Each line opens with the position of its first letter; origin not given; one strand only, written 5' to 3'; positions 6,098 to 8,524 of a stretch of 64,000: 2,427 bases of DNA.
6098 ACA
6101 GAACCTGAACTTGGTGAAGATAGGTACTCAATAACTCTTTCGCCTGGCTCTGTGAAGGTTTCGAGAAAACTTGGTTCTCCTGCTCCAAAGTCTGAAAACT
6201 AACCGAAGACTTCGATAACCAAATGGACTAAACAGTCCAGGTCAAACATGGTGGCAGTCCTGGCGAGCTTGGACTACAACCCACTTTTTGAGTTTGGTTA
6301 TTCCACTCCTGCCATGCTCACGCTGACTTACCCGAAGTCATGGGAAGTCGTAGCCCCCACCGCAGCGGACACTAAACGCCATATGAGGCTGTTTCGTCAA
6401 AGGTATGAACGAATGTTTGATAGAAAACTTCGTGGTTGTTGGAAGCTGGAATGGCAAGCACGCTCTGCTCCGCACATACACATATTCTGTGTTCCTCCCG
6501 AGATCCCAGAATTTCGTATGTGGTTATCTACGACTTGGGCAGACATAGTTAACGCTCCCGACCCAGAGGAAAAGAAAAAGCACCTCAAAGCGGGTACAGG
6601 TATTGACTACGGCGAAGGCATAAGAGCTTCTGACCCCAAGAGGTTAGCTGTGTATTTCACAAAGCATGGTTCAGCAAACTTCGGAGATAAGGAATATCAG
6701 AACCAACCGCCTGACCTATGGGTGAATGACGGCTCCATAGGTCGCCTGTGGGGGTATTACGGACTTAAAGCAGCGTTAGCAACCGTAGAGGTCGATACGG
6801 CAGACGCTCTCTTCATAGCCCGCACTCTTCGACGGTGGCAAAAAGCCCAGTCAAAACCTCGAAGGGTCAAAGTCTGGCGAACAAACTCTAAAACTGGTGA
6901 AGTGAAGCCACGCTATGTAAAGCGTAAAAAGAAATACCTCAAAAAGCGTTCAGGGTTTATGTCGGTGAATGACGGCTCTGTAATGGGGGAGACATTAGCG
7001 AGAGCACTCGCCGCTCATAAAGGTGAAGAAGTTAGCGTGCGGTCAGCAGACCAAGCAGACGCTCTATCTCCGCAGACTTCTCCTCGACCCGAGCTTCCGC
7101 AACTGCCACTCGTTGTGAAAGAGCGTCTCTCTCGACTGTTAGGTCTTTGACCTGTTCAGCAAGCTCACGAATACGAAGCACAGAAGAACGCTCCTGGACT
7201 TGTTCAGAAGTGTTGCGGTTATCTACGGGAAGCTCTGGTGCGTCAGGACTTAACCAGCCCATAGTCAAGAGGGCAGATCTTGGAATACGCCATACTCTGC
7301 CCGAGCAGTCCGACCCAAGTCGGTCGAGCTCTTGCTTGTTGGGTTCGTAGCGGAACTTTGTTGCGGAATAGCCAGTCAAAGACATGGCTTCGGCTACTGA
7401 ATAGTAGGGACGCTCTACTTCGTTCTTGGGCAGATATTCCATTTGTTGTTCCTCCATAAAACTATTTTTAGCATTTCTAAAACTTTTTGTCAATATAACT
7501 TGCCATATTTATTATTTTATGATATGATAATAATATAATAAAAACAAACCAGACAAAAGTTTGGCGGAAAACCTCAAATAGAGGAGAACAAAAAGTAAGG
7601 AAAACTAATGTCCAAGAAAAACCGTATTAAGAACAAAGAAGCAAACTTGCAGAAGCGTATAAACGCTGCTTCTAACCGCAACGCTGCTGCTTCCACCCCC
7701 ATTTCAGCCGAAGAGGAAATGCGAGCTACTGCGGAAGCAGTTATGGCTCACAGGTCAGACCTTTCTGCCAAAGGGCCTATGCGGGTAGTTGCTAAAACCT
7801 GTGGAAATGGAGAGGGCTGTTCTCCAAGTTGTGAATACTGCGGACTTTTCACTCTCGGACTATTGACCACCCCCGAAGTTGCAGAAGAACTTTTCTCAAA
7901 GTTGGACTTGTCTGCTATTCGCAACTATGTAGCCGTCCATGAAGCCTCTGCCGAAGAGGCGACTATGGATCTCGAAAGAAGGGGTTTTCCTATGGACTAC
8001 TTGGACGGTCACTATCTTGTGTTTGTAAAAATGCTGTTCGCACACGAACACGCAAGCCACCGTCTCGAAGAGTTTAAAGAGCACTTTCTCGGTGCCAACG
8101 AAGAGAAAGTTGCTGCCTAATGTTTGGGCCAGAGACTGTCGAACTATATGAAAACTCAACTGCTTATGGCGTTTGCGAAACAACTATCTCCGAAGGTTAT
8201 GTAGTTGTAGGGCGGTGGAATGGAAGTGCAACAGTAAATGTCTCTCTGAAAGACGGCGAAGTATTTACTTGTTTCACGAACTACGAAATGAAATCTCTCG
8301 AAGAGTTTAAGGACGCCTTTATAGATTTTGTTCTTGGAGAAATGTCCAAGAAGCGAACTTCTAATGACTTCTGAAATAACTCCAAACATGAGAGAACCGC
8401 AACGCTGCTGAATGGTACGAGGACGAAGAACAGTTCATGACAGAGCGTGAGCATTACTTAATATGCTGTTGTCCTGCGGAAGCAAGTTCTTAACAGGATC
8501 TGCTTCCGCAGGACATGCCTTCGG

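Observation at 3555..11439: Compact 7.9-kb integrative element in tRNA-Ala with readable att sites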

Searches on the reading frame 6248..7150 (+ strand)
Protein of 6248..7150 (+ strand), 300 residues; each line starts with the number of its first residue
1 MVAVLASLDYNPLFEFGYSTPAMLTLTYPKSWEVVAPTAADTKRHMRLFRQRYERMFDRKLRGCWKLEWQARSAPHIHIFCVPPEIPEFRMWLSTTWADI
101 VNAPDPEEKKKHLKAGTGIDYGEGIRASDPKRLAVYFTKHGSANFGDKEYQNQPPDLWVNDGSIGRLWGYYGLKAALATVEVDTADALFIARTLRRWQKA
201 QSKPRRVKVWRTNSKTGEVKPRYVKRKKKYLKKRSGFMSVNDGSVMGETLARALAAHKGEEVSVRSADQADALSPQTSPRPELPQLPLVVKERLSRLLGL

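Call 6: search_protein_families(library=pfam, proteins=[window:6248-7150:+], max_evalue=0.01)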
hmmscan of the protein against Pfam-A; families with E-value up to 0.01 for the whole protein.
window:6248-7150:+ (300 aa): 1 family
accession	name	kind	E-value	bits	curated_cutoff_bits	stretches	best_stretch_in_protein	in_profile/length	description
PF23343.2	REP_ORF2-G2P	-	2.7e-09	37.6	27.8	1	23-92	3-69/99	Replication-associated protein ORF2/G2P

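Call 57: find_encoding_contigs(protein=window:6248-7150:+, flank=3000, max_places=5)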
Protein window:6248-7150:+ (300 aa): no gene with exactly this product is on record in the collection.

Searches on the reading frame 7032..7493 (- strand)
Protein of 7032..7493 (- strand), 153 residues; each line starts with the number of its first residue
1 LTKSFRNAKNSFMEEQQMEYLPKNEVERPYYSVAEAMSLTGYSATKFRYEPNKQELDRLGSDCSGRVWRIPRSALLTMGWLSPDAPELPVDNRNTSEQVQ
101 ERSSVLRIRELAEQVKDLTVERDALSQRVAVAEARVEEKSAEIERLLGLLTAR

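Call 19: search_protein_families(library=pfam, proteins=[window:7032-7493:-], max_evalue=1)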
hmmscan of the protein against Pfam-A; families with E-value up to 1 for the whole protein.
window:7032-7493:- (153 aa): 2 families
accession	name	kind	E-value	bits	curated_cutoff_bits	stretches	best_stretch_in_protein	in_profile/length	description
PF12728.13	HTH_17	-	0.014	16.1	27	1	30-76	1-44/51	Helix-turn-helix domain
PF25764.1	KIF21A_4th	-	0.033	14.3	33.1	1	98-144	53-99/183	KIF21A-like domain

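Call 20: search_protein_families(library=phrogs, proteins=[window:7032-7493:-], max_evalue=0.01)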
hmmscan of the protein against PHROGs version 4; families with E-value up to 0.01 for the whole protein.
window:7032-7493:- (153 aa): 1 family
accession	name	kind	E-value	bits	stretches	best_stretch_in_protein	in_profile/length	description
phrog_368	-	unknown function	0.0038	18.2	1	91-149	75-132/239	-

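Call 21: search_protein_families(library=ncbifam, proteins=[window:7032-7493:-], max_evalue=0.01)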
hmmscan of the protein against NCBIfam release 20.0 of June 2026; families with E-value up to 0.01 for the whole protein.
window:7032-7493:- (153 aa): 0 families

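Call 67: search_protein_families(library=padloc, proteins=[window:7032-7442:-], max_evalue=0.01)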
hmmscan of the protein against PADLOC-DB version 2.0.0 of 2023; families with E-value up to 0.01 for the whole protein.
window:7032-7442:- (136 aa): 0 families

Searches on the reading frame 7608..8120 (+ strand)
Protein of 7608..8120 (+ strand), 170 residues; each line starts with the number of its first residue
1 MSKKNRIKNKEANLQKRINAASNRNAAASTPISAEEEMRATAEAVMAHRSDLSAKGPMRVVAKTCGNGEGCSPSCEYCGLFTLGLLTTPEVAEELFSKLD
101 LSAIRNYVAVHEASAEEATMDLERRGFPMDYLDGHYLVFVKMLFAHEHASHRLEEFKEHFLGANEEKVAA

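Call 6: search_protein_families(library=pfam, proteins=[window:7608-8120:+], max_evalue=0.01)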
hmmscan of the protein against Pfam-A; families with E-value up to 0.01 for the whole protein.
window:7608-8120:+ (170 aa): 0 families

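Call 19: search_protein_families(library=pfam, proteins=[window:7608-8120:+], max_evalue=1)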
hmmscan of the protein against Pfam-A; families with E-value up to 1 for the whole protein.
window:7608-8120:+ (170 aa): 0 families

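Call 20: search_protein_families(library=phrogs, proteins=[window:7608-8120:+], max_evalue=0.01)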
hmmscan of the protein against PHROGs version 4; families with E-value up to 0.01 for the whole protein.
window:7608-8120:+ (170 aa): 0 families

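Call 21: search_protein_families(library=ncbifam, proteins=[window:7608-8120:+], max_evalue=0.01)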
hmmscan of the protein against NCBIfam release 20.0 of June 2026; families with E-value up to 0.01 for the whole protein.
window:7608-8120:+ (170 aa): 0 families

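Call 67: search_protein_families(library=padloc, proteins=[window:7608-8120:+], max_evalue=0.01)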
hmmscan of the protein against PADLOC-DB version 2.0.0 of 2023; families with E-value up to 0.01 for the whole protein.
window:7608-8120:+ (170 aa): 0 families

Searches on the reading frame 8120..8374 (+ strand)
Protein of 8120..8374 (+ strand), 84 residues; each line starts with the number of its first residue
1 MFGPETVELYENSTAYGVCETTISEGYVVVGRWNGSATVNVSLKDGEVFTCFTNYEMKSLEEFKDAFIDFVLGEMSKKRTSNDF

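Call 6: search_protein_families(library=pfam, proteins=[window:8120-8374:+], max_evalue=0.01)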
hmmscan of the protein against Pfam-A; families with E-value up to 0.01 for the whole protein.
window:8120-8374:+ (84 aa): 0 families

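Call 19: search_protein_families(library=pfam, proteins=[window:8120-8374:+], max_evalue=1)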
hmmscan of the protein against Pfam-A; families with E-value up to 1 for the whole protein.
window:8120-8374:+ (84 aa): 1 family
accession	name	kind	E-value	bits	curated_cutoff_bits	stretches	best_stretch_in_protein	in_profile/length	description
PF21240.2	Nup98_GLEBS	-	0.091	13.3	27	1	49-63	20-34/39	Nup98, Gle2-binding sequence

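Call 20: search_protein_families(library=phrogs, proteins=[window:8120-8374:+], max_evalue=0.01)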
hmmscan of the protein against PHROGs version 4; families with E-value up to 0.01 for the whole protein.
window:8120-8374:+ (84 aa): 0 families

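Call 21: search_protein_families(library=ncbifam, proteins=[window:8120-8374:+], max_evalue=0.01)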
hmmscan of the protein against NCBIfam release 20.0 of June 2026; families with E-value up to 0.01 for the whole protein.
window:8120-8374:+ (84 aa): 0 families

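Call 67: search_protein_families(library=padloc, proteins=[window:8120-8374:+], max_evalue=0.01)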
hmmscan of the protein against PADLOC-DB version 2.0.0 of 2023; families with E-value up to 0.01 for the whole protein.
window:8120-8374:+ (84 aa): 0 families
